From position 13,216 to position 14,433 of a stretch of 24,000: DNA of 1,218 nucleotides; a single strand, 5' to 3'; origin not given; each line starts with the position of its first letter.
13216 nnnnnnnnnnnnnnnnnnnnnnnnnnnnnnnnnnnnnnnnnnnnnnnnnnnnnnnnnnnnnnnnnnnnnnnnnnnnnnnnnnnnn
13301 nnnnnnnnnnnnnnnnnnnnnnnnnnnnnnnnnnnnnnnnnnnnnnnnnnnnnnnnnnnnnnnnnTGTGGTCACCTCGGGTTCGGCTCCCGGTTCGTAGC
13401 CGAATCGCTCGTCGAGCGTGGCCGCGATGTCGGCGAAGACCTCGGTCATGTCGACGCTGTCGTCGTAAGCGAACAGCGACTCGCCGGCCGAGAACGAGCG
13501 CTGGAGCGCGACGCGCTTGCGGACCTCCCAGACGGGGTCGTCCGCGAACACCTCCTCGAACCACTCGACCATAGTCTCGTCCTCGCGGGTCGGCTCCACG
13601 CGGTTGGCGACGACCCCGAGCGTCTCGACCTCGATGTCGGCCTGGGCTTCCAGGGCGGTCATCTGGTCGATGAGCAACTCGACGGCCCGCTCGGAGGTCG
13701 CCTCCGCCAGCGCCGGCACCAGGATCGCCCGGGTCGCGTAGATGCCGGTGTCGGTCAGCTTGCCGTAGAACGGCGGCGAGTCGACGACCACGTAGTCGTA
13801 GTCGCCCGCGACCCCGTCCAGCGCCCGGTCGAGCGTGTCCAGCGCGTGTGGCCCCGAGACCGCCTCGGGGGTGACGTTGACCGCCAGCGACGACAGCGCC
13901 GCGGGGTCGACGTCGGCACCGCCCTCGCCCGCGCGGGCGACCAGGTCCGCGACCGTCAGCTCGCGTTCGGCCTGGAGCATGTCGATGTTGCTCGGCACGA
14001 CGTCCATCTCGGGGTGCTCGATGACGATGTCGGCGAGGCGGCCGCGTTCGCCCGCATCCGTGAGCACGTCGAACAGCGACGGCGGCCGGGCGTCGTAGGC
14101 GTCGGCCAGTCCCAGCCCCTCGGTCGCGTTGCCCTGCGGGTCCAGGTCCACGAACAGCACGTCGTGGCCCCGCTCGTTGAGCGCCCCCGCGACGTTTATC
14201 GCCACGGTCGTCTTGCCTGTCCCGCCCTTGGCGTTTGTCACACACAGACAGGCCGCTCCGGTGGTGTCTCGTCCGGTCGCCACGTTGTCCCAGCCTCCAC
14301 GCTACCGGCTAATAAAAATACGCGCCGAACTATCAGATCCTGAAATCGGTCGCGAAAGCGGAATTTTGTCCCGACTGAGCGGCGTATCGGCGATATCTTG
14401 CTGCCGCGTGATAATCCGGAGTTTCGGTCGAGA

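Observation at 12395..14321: ParA/MinD-type ATPase translationally coupled to a CheW-domain protein: candidate archaeal ParC/ParP-like chemoreceptor-array positioning module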

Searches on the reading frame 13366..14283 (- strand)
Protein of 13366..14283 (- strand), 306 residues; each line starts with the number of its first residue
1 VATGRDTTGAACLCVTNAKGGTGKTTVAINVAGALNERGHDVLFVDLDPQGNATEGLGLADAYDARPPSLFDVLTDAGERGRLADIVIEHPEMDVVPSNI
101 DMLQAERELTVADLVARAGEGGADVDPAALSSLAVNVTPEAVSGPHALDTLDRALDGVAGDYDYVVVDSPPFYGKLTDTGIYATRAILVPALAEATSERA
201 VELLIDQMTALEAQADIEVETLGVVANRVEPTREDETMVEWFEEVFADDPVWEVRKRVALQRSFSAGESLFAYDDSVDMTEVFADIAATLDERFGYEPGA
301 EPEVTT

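Call 4: search_protein_families(library=pfam, proteins=[window:13366-14283:-], max_evalue=0.01)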
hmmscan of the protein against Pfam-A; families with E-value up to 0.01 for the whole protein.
window:13366-14283:- (306 aa): 7 families
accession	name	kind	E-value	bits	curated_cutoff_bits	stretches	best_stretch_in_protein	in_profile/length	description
PF13614.12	AAA_31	-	6.9e-32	111.2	27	2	13-110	4-98/177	AAA domain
PF01656.29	CbiA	-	9.2e-22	77.8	25.4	1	14-268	2-123/125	CobQ/CobB/MinD/ParA nucleotide binding domain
PF10609.15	ParA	-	1.1e-09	38.5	27.1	1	12-52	5-45/246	NUBPL iron-transfer P-loop NTPase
PF09140.17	MipZ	-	6.2e-08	32.7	20.7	1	13-50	3-40/262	ATPase MipZ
PF06564.18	CBP_BcsQ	-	8.6e-08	32.4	21.3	1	12-50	3-41/234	Cellulose biosynthesis protein BcsQ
PF00142.24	Fer4_NifH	-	3.6e-06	27.1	25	1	18-56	7-45/271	4Fe-4S iron sulfur cluster binding proteins, NifH/frxC family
PF02374.21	ArsA_ATPase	-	7.5e-06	25.8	24.3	1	18-52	8-42/305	Anion-transporting ATPase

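Call 5: search_protein_families(library=ncbifam, proteins=[window:13366-14283:-], max_evalue=0.01)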
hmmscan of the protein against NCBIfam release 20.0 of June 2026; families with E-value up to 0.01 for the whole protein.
window:13366-14283:- (306 aa): 28 families (the best 25 are shown)
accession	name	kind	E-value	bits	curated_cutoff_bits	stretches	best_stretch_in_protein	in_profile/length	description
NF041546.1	ParA_partition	equivalog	6.5e-24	84.6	180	2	14-62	3-51/203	ParA family partition ATPase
TIGR03453.1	partition_RepA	equivalog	7.8e-22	77.6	348.45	2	12-110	106-207/387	plasmid partitioning protein RepA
TIGR01969.1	minD_arch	subfamily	5.6e-17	61.7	201.75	2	13-104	3-89/251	cell division ATPase MinD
NF010443.0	PRK13869.1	subfamily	2.8e-16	59.3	446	1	12-198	123-291/405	plasmid-partitioning protein RepA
NF041283.1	PrgP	equivalog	7.7e-10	38.5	400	1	13-102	5-92/297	ParA superfamily DNA segregation protein PrgP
TIGR03371.1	cellulose_yhjQ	equivalog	1.2e-09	38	157.85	1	12-51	3-42/246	cellulose biosynthesis protein BcsQ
TIGR01007.1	eps_fam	subfamily_domain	3.4e-09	36.6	108.05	2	150-234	116-195/204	polysaccharide biosynthesis tyrosine autokinase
NF010259.0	PRK13705.1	equivalog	1.5e-08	34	725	1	11-136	107-229/388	plasmid-partitioning protein SopA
TIGR01968.1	minD_bact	equivalog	2.8e-08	33.4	212.9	1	12-48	3-39/261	septum site-determining protein MinD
NF047398.1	AAA_KGGVGR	domain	1.8e-07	31.7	90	1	18-169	10-149/190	KGGVGR-motif variant AAA ATPase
NF008669.0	PRK11670.1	equivalog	2.3e-07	30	348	1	13-54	110-151/369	iron-sulfur cluster carrier protein ApbC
NF041136.1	MrpORP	equivalog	4.1e-07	29.6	450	1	13-53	8-48/365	iron-sulfur cluster carrier protein MrpORP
NF033200.1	F430_CfbC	exception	6.4e-07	29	402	1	18-87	7-71/260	Ni-sirohydrochlorin a,c-diamide reductive cyclase ATP-dependent reductase subunit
TIGR01287.1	nifH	equivalog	6.9e-07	28.8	394.35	1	18-87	7-73/275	nitrogenase iron protein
NF053622.1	ATPseBagAMYCTU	equivalog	1.8e-06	27.6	400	1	11-49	7-45/325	ATPase BagA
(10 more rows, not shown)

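Call 17: find_homologous_proteins(query=window:13366-14283:-, max_evalue=1e-10)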
Query window:13366-14283:- (306 aa): 1167 proteins with E <= 1e-10 among 8000 candidates; the best 120 are listed.
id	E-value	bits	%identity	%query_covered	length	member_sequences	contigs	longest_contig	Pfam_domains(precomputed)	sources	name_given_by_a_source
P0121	1.8e-189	647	99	100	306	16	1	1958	PF00142.25,PF10609.16,PF01656.30,PF13614.13,PF09140.18,PF06564.19,PF02374.22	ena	-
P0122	5.9e-150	517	83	95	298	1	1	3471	PF00142.25,PF10609.16,PF01656.30,PF13614.13,PF09140.18,PF06564.19,PF02374.22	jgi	jgi:chromosome partitioning protein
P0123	3.5e-148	511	83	93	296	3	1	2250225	PF00142.25,PF10609.16,PF01656.30,PF13614.13,PF09140.18,PF06564.19,PF02374.22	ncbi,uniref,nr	ncbi:ParA family protein [Halosimplex halophilum]|uniref:ParA family protein n=1 Tax=Halosimplex hal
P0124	9.0e-147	506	80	97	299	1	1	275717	PF00142.25,PF10609.16,PF01656.30,PF13614.13,PF09140.18,PF06564.19,PF02374.22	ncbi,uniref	ncbi:ParA family protein [Halosimplex amylolyticum]|uniref:ParA family protein n=1 Tax=Halosimplex a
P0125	5.3e-146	504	76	100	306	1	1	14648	PF00142.25,PF10609.16,PF01656.30,PF13614.13,PF09140.18,PF06564.19,PF02374.22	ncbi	ncbi:MAG: ParA family protein [Haloarculaceae archaeon]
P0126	1.3e-145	503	81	94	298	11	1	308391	PF00142.25,PF10609.16,PF01656.30,PF13614.13,PF09140.18,PF06564.19,PF02374.22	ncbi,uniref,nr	ncbi:ParA family protein [Halosimplex carlsbadense]|uniref:ParA family protein n=1 Tax=Halosimplex c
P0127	1.5e-145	502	80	97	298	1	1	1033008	PF00142.25,PF10609.16,PF01656.30,PF13614.13,PF09140.18,PF06564.19,PF02374.22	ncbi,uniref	ncbi:ParA family protein [Halosimplex marinum]|uniref:ParA family protein n=1 Tax=Halosimplex marinu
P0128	2.0e-145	502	79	100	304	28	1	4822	PF00142.25,PF10609.16,PF01656.30,PF13614.13,PF09140.18,PF06564.19,PF02374.22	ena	-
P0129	1.0e-144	500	81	94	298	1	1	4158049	PF00142.25,PF10609.16,PF01656.30,PF13614.13,PF09140.18,PF06564.19,PF02374.22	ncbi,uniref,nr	ncbi:ParA family protein [Halosimplex litoreum]|uniref:ParA family protein n=1 Tax=Halosimplex litor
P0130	1.5e-144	499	83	92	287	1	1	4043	PF00142.25,PF10609.16,PF01656.30,PF13614.13,PF09140.18,PF06564.19,PF02374.22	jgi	-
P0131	4.0e-144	498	78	97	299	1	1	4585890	PF00142.25,PF10609.16,PF01656.30,PF13614.13,PF09140.18,PF06564.19,PF02374.22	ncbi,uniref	ncbi:ParA family protein [Halosimplex sp. TS25]|uniref:ParA family protein n=1 Tax=Halosimplex rarum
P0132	1.3e-143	496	79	97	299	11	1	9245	PF00142.25,PF10609.16,PF01656.30,PF13614.13,PF09140.18,PF06564.19,PF02374.22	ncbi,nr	ncbi:chromosome partitioning protein ParA [Halobacteriales archaeon QH_8_67_27]|nr:MAG: chromosome p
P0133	1.4e-143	496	78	100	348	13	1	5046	PF00142.25,PF10609.16,PF01656.30,PF13614.13,PF09140.18,PF06564.19,PF02374.22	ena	-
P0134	1.7e-143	496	83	92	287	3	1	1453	PF00142.25,PF10609.16,PF01656.30,PF13614.13,PF09140.18,PF06564.19,PF02374.22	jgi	-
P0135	6.7e-143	494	81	92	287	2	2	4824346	PF00142.25,PF10609.16,PF01656.30,PF13614.13,PF09140.18,PF06564.19,PF02374.22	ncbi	ncbi:ParA family protein [Halosimplex aquaticum]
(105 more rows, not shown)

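Call 29: find_related_loci(query=A2, collection=genome_contigs, flank=5000)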
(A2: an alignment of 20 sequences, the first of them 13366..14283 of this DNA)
Query A2 (306 aa) in genome_contigs; peptide patterns used: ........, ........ (x = any residue, [..] = any of these).
237 stretches matched a pattern; 198 encode a relative of the query (tblastn E <= 1e-3); the best 80 are kept; 80 distinct loci.
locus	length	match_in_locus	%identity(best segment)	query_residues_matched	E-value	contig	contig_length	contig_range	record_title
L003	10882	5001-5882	79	1-296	2e-153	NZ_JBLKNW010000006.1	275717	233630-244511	Halosimplex amylolyticum strain DYHT-AS-1 DYHTAS1_ctg06, whole genome shotgun sequence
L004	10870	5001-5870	81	7-296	3e-153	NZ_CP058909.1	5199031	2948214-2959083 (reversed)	Halosimplex pelagicum strain R2 chromosome, complete genome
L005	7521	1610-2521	76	1-305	8e-152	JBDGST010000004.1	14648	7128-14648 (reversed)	MAG: Haloarculaceae archaeon isolate DAL-WCL_24_49C3R c_000000004076, whole genome shotgun sequence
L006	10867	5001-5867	81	8-296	6e-152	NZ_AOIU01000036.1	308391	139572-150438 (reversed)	Halosimplex carlsbadense 2-9-1 strain 2/9/2001 contig_36, whole genome shotgun sequence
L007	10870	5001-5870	81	7-296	1e-151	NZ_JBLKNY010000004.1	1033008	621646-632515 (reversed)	Halosimplex marinum strain XH63 XH63_ctg004, whole genome shotgun sequence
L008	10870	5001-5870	81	7-296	3e-151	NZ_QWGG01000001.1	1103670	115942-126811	Halosimplex salinum strain YPL4 Scaffold1_1, whole genome shotgun sequence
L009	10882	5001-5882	80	3-296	3e-151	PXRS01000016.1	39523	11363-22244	MAG: Halobacteriales archaeon QS_5_68_33 qs_5_scaffold_179, whole genome shotgun sequence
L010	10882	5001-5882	78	1-296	5e-151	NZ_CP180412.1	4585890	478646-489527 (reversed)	Halosimplex sp. TS25 chromosome, complete genome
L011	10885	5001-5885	79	1-297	4e-150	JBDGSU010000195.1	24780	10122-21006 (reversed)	MAG: Halosimplex sp. isolate DAL-WCL_24_53C4R c_000000001667, whole genome shotgun sequence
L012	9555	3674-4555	75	1-296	3e-145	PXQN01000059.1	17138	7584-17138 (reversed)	MAG: Halobacteriales archaeon QH_10_67_22 qh_10_scaffold_1312, whole genome shotgun sequence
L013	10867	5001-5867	76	9-297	1e-144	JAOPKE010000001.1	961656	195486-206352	Halobacteria archaeon HArc-gm2 NODE_1, whole genome shotgun sequence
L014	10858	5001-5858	73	8-296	2e-139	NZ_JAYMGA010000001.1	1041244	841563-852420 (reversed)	Haloarcula sediminis strain CK38 CKN38_ctg001, whole genome shotgun sequence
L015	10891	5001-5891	70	10-305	3e-139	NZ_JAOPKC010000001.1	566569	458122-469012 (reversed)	Halapricum hydrolyticum strain HArc-curdl5-1 NODE_1, whole genome shotgun sequence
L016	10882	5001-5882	80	1-296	4e-154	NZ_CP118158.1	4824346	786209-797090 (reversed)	Halosimplex aquaticum strain XZYJT29 chromosome, complete genome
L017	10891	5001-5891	71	2-296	2e-137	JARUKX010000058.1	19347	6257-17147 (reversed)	Haloarculaceae archaeon H-GB1-1 58, whole genome shotgun sequence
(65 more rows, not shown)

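Call 40: search_solved_structures(query=window:13366-14283:-, max_evalue=1e-8, show_alignments=2)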
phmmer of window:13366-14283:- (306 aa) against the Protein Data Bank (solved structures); distinct sequences matched with E-value up to 1e-8: 11.
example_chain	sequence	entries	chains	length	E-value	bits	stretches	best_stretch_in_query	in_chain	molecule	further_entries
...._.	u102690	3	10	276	2.1e-21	80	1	12-107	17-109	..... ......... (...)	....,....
8jmj_A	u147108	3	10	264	2.8e-20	76.3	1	12-107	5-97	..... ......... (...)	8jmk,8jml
4pfs_A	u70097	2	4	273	2.1e-19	73.5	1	12-109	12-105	Cobyrinic Acid a,c-diamide synthase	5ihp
5if9_A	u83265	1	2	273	2.1e-19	73.5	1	12-109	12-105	Cobyrinic Acid a,c-diamide synthase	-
8ray_B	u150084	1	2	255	2.8e-17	66.5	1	12-111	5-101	ParA family protein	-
1wcv_1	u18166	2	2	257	9.9e-16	61.4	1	13-59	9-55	SEGREGATION PROTEIN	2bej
2bek_A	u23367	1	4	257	1.3e-14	57.7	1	13-59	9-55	SEGREGATION PROTEIN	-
4dzz_A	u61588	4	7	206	1.7e-09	41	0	15-56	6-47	Plasmid partitioning protein ParF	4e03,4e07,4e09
5u1g_D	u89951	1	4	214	2.1e-09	40.7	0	15-56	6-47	ParA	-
6non_A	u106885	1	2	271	6.3e-09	39.1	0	12-106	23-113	Cobyrinic acid ac-diamide synthase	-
6noo_A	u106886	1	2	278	6.8e-09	39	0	12-107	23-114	Maintenance of carboxysome positioning A protein, MCDA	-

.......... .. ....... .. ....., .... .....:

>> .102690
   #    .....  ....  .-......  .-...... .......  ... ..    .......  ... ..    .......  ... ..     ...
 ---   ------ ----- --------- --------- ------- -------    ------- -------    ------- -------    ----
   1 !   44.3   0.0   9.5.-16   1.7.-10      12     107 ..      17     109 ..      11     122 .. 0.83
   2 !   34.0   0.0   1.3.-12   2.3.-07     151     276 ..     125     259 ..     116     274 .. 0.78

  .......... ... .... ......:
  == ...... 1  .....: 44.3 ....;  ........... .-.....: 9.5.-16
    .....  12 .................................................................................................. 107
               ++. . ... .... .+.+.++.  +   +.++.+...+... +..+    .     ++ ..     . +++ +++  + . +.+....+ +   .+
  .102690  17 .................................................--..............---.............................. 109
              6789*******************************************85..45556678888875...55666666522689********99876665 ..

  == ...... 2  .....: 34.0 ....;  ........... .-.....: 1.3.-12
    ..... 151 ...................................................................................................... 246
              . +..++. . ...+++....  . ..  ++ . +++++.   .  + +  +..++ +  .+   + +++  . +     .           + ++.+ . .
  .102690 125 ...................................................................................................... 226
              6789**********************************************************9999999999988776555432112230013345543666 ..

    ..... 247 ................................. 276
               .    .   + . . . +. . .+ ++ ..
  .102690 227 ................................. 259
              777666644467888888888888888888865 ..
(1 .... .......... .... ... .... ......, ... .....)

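Call 41: search_dna_similar(query=window:13366-14283:-, collection=plasmids, mode=protein, max_rows=30, max_evalue=1e-20)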
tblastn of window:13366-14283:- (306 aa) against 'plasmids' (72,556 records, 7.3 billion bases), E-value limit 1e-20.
Records with a match: 65; places in all: 74; records where one place covers at least 80% of the query: 63.
Best place of each record, by identity: <60% 65.
By first word of the organism name: Halobacterium 11; Haladaptatus 9; Haloarcula 7; Halorubrum 5; Halobaculum 4; Natrinema 4; Halomarina 3; Halorussus 3; Halococcus 2; Salinibaculum 2; and 14 more.
By predicted mobility (MOB-suite, as given by PLSDB): non-mobilizable 65.
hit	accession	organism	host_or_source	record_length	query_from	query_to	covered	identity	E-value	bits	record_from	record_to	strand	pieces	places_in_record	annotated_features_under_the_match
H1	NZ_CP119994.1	Halomarina sp. PSR21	cell culture,saline soil from Tarim ...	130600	1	301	98%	54.9%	2e-83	281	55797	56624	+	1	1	ParA family protein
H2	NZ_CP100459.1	Halomarina sp. BND7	cell culture,sediment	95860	2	294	96%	56.0%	6e-85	285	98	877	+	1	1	ParA family protein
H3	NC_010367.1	Halobacterium salinarum NRC-34001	-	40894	11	296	93%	57.0%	5e-85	285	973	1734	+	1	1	ParA family protein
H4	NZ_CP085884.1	Halobacterium salinarum NRC-34001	Genome,Canadian salted buffalo hide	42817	11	296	93%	57.0%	5e-85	285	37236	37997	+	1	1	ParA family protein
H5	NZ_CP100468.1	Halomicrococcus gelatinilyticus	cell culture,sediment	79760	8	294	94%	54.4%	1e-81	275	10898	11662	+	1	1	ParA family protein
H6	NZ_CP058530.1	Halobaculum halophilum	cell culture,sediment in salt lake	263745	6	295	95%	52.6%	6e-75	256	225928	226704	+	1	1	ParA family protein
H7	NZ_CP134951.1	Halobaculum sp. XH14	cell culture,sediment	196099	6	295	95%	51.2%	3e-73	251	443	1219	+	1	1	ParA family protein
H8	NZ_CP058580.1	Halobaculum salinum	cell culture,saline soil sample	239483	6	294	94%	50.3%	3e-71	245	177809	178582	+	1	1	ParA family protein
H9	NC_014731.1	Halogeometricum borinquense DSM 11551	-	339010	8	294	94%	50.7%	3e-74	254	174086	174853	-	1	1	ParA family protein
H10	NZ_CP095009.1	Halococcus dombrowskii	Direct from delivered sample,Rock salt ...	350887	12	305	96%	49.2%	1e-68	238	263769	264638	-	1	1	ParA family protein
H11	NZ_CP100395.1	Natronosalvus caseinilyticus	Salt lake,Salt lake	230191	8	297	95%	49.3%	8e-74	253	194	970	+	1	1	ParA family protein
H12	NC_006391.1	Haloarcula marismortui ATCC 43049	-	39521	13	295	92%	50.5%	6e-73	250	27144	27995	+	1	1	ParA family protein | hypothetical protein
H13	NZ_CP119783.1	Haladaptatus sp. YSMS36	cell culture,sediment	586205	8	296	94%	47.4%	5e-72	248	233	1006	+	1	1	ParA family protein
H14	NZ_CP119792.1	Haladaptatus sp. QDMS2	cell culture,sediment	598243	8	296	94%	47.4%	5e-72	248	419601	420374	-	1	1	ParA family protein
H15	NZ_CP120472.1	Haladaptatus sp. DYSN1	cell culture,sediment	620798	8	296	94%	47.4%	5e-72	248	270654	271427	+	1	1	ParA family protein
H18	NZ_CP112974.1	Halovenus salina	cell cuture,Isla Bacuta saltern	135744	11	296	93%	46.7%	8e-70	241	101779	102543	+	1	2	ParA family protein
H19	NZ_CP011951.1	Haloferax gibbonsii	whole genome,saline saltern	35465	11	292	92%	47.4%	1e-63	224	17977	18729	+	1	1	ParA family protein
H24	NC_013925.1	Natrialba magadii ATCC 43099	-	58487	15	302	94%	43.2%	4e-49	182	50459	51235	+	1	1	ParA family protein | hypothetical protein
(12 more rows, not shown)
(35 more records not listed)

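Call 42: get_annotated_region(hit=H3, flank=2500)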
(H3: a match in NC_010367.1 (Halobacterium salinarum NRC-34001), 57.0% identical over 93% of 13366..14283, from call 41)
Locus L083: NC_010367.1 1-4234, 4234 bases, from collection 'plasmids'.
description: Halobacterium salinarum R1 plasmid PHS4, complete sequence
organism: Halobacterium salinarum NRC-34001 (NCBI taxid 478009)
taxonomy: Archaea; Euryarchaeota; Halobacteria; Halobacteriales; Halobacteriaceae; Halobacterium; Halobacterium salinarum; Halobacterium salinarum NRC-34001
host: -; source: -; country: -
typing (MOB-suite, as given by PLSDB): non-mobilizable
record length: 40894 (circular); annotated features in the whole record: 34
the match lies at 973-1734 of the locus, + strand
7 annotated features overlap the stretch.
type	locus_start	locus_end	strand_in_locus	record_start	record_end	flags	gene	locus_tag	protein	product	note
CDS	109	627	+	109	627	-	-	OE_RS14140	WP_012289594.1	GrpB family protein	-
CDS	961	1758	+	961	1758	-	-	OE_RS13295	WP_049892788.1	ParA family protein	-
CDS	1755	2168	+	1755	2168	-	-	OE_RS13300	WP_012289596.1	hypothetical protein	-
CDS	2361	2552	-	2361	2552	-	-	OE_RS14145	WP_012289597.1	hypothetical protein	-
CDS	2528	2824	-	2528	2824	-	-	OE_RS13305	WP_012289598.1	hypothetical protein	-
CDS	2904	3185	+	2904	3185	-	-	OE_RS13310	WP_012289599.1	PadR family transcriptional regulator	-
CDS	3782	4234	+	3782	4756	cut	-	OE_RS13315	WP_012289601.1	hypothetical protein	-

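Call 43: get_annotated_region(hit=H1, flank=2500)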
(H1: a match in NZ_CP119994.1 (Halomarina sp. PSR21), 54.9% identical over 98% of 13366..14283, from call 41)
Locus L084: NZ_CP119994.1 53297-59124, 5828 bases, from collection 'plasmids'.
description: Halomarina sp. PSR21 plasmid unnamed2, complete sequence
organism: Halomarina sp. PSR21 (NCBI taxid 3033386)
taxonomy: Archaea; Euryarchaeota; Halobacteria; Halobacteriales; Haloarculaceae; Halomarina; Halomarina sp. PSR21
host: -; source: cell culture,saline soil from Tarim Basin; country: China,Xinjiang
typing (MOB-suite, as given by PLSDB): non-mobilizable
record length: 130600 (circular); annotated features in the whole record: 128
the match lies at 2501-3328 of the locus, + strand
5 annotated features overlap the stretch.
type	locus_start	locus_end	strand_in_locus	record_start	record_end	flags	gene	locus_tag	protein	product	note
CDS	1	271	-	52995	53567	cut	-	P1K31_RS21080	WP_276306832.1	dihydrofolate reductase family protein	-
CDS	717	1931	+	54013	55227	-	-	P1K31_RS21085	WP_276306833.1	tyrosine-type recombinase/integrase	GO:0015074 - DNA integration [Evidence IEA]; GO:0006310 - DNA recombination [Evidence IEA]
CDS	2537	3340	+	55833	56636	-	-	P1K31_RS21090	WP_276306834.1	ParA family protein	-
CDS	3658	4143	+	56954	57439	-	-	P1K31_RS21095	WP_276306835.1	hypothetical protein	-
CDS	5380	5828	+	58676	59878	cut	-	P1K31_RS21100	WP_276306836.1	orc1/cdc6 family replication initiation protein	-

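Call 44: get_annotated_region(hit=H9, flank=2500)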
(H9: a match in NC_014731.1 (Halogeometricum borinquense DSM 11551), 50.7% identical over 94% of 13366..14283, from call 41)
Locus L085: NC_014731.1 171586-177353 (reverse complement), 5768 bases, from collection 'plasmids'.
description: Halogeometricum borinquense DSM 11551 plasmid pHBOR02, complete sequence
organism: Halogeometricum borinquense DSM 11551 (NCBI taxid 469382)
taxonomy: Archaea; Euryarchaeota; Halobacteria; Halobacteriales; Haloferacaceae; Halogeometricum; Halogeometricum borinquense; Halogeometricum borinquense DSM 11551
host: -; source: -; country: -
typing (MOB-suite, as given by PLSDB): non-mobilizable
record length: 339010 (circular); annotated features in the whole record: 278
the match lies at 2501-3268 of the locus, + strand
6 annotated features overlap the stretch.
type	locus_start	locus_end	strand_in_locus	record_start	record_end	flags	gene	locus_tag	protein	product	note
CDS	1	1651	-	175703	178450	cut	-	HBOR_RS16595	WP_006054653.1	PEP/pyruvate-binding domain-containing protein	GO:0016310 - phosphorylation [Evidence IEA]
CDS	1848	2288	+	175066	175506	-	-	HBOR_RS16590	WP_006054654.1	pyridoxamine 5'-phosphate oxidase family protein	-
CDS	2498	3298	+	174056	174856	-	-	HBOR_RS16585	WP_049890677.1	ParA family protein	-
CDS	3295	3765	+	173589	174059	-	-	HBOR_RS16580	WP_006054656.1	hypothetical protein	-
CDS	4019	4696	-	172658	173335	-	-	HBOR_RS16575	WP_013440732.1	IS6-like element ISHbo1 family transposase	GO:0006313 - DNA transposition [Evidence IEA]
CDS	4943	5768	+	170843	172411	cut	-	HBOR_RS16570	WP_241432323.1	ATP-binding protein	-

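Call 50: get_annotated_region(hit=H2, flank=1500)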
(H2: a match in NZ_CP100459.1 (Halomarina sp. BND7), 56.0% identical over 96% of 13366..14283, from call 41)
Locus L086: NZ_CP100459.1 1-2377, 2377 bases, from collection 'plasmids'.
description: Halomarina sp. BND7 plasmid unnamed5, complete sequence
organism: Halomarina sp. BND7 (NCBI taxid 2961599)
taxonomy: Archaea; Euryarchaeota; Halobacteria; Halobacteriales; Haloarculaceae; Halomarina; Halomarina sp. BND7
host: -; source: cell culture,sediment; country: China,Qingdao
typing (MOB-suite, as given by PLSDB): non-mobilizable
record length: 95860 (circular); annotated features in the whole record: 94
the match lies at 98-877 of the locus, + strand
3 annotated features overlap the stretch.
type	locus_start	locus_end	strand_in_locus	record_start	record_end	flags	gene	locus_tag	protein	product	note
CDS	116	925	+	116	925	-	-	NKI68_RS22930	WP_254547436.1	ParA family protein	-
CDS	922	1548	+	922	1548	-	-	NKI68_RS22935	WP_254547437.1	hypothetical protein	-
CDS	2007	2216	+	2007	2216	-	-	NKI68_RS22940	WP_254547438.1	hypothetical protein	-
